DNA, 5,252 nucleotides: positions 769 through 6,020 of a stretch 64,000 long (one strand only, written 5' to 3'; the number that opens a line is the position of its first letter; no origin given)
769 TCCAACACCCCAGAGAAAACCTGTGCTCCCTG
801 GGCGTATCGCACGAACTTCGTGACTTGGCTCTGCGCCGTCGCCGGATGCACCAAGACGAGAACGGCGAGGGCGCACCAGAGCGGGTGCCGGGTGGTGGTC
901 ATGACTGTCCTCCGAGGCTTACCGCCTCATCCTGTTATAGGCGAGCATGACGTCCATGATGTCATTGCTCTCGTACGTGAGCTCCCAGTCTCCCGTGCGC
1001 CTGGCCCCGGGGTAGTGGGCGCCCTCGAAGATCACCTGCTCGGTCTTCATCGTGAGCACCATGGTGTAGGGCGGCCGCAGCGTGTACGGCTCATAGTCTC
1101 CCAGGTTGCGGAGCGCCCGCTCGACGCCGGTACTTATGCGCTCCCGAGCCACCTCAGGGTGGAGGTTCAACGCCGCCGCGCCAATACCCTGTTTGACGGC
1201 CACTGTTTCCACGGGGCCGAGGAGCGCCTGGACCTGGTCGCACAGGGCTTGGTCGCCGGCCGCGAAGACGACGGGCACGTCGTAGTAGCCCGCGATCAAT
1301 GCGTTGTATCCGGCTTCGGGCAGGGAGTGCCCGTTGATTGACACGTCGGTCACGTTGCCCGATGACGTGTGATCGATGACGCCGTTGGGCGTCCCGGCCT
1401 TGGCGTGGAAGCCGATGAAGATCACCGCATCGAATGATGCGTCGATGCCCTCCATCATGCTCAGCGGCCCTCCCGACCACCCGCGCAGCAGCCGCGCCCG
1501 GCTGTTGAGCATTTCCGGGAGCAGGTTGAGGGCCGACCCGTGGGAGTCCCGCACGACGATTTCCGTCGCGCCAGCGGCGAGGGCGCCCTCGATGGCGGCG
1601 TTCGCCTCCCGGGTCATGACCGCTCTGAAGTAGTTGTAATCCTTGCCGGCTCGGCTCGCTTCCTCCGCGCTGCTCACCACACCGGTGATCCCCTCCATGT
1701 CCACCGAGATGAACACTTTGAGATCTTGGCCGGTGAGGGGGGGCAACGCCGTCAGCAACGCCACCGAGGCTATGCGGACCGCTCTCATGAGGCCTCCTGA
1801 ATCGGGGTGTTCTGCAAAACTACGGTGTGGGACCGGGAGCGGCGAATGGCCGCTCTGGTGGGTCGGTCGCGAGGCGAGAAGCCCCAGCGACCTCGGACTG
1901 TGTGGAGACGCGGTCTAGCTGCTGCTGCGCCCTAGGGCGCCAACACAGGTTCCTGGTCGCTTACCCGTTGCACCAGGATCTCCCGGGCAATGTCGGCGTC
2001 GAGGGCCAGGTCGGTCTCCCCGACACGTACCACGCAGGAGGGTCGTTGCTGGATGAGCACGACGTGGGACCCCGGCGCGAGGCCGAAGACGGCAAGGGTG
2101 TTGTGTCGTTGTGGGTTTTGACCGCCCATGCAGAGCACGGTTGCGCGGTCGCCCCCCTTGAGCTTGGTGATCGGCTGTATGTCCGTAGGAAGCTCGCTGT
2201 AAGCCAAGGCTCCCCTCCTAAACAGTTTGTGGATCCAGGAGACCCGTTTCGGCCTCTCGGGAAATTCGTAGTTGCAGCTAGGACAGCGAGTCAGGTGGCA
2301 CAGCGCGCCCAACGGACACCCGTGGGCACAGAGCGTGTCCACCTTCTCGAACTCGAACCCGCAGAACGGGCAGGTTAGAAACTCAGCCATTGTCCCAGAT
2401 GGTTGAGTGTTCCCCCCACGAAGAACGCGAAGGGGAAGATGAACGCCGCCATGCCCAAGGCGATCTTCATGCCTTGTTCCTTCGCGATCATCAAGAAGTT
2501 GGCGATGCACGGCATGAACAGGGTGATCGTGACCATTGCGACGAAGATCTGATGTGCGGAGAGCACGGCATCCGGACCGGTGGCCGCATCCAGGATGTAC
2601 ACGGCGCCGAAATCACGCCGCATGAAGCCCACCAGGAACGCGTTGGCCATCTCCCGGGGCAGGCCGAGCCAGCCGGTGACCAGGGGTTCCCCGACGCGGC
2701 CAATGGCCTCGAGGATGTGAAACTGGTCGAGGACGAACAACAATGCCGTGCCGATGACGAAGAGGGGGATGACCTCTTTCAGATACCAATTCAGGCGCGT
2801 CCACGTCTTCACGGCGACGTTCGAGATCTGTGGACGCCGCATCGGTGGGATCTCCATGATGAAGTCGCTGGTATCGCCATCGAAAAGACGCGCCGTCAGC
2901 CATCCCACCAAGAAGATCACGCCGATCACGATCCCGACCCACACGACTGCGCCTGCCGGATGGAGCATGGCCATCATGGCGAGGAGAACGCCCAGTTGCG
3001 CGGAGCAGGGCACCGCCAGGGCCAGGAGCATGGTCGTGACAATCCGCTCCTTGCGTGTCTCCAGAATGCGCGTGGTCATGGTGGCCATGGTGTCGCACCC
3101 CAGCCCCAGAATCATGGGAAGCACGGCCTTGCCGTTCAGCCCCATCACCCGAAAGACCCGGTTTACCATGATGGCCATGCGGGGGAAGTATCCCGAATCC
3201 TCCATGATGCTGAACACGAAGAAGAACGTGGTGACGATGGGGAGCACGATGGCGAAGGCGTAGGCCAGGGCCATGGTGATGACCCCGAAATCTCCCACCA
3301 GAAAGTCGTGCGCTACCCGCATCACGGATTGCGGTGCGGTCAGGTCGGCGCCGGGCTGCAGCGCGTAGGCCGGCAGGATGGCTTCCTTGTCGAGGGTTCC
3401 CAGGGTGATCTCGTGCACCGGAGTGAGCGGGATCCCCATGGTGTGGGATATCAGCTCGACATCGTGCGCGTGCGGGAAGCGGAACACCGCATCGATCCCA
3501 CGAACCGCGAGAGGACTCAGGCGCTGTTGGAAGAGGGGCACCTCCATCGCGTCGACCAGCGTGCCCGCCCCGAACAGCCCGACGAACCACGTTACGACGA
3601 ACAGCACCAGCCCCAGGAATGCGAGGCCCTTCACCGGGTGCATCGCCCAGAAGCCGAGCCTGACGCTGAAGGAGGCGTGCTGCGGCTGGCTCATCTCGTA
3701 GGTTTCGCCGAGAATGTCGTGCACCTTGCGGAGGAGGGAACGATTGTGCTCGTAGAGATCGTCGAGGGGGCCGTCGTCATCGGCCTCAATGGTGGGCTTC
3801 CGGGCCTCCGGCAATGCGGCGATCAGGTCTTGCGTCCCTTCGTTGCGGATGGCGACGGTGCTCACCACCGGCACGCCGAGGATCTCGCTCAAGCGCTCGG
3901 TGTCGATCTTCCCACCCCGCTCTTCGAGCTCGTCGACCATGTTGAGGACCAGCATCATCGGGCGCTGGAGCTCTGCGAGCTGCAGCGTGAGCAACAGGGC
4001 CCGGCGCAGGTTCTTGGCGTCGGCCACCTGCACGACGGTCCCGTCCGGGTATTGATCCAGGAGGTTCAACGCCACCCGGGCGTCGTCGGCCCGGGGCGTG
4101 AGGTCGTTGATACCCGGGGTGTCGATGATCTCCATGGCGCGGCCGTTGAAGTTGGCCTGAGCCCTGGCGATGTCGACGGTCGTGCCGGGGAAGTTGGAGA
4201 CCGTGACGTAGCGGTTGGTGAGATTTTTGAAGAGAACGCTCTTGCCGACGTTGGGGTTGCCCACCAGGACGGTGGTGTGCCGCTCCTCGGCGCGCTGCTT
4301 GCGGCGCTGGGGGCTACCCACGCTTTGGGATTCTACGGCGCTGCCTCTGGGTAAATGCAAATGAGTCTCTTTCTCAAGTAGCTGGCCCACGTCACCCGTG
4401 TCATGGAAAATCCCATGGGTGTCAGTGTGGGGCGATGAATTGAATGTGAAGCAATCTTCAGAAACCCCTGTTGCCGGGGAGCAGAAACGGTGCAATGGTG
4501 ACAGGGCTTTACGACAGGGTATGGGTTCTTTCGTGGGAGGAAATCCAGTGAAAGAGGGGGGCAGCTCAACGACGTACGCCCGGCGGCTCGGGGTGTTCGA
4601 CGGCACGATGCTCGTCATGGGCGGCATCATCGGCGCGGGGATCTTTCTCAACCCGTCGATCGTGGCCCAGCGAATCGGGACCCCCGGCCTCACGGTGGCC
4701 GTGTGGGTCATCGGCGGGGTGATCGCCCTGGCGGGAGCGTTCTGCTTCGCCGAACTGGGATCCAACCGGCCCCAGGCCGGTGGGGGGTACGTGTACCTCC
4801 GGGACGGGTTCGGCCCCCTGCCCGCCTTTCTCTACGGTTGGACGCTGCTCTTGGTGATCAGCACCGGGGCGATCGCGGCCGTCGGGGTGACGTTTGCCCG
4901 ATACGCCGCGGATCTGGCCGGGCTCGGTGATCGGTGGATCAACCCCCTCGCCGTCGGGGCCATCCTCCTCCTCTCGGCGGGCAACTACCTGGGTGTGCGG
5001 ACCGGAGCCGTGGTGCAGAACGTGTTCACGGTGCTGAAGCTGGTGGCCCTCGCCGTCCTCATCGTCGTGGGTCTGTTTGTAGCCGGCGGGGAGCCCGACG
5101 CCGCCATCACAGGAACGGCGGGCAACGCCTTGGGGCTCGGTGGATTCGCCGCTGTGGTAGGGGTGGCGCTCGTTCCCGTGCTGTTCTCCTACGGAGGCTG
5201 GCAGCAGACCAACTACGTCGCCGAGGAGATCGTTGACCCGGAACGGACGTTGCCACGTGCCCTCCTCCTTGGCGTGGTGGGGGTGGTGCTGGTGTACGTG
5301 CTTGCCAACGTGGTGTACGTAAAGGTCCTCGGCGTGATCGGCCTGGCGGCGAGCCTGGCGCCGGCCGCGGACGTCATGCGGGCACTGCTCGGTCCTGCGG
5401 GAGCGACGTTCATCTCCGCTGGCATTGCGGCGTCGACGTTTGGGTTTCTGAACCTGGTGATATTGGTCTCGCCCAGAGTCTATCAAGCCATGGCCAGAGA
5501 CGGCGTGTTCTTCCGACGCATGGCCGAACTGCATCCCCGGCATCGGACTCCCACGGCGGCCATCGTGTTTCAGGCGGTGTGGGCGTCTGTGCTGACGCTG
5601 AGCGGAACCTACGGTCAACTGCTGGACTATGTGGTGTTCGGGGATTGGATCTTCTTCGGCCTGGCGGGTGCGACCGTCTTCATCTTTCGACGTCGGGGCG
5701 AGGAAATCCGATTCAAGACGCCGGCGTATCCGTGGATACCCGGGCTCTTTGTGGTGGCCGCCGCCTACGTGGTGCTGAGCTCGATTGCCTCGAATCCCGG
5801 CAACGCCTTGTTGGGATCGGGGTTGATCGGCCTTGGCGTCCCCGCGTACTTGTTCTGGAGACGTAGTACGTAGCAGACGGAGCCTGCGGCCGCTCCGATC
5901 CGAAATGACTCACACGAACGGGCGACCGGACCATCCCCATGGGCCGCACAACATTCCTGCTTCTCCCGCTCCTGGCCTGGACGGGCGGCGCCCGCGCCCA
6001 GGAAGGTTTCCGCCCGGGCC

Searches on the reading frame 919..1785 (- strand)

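Call 22: search_protein_families(library=pfam, proteins=[window:919-1785:-], max_evalue=0.0001)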
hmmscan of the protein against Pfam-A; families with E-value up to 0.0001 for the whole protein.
window:919-1785:- (288 aa): 1 family
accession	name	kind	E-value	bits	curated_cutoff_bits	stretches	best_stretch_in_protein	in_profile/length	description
PF04951.18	Peptidase_M55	-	4.4e-89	298.8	25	1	22-281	1-260/264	D-aminopeptidase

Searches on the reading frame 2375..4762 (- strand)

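Call 22: search_protein_families(library=pfam, proteins=[window:2375-4762:-], max_evalue=0.0001)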
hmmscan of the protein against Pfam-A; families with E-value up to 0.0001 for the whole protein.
window:2375-4762:- (795 aa): 4 families
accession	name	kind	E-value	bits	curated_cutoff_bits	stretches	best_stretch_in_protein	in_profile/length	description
PF02421.24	FeoB_N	-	7.7e-49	165.6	27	1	163-316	2-155/156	Ferrous iron transport protein B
PF07670.19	Gate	-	2.9e-27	95.6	29.6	2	505-598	3-102/104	Nucleoside recognition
PF01926.29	MMR_HSR1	-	5.9e-18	65.5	21.9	1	164-274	2-112/113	50S ribosome-binding GTPase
PF07664.17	FeoB_C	-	4.9e-15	55.4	26.6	1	606-656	2-54/54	Ferrous iron transport protein B C terminus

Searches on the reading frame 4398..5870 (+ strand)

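Call 22: search_protein_families(library=pfam, proteins=[window:4398-5870:+], max_evalue=0.0001)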
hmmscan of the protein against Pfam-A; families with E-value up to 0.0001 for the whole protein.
window:4398-5870:+ (491 aa): 2 families
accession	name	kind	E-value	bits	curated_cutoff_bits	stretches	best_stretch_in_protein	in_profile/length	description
PF13520.12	AA_permease_2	-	4.9e-54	184.3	27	1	64-463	1-405/427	Amino acid permease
PF00324.27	AA_permease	-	1.2e-36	126.9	24.6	1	70-460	3-418/470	Amino acid permease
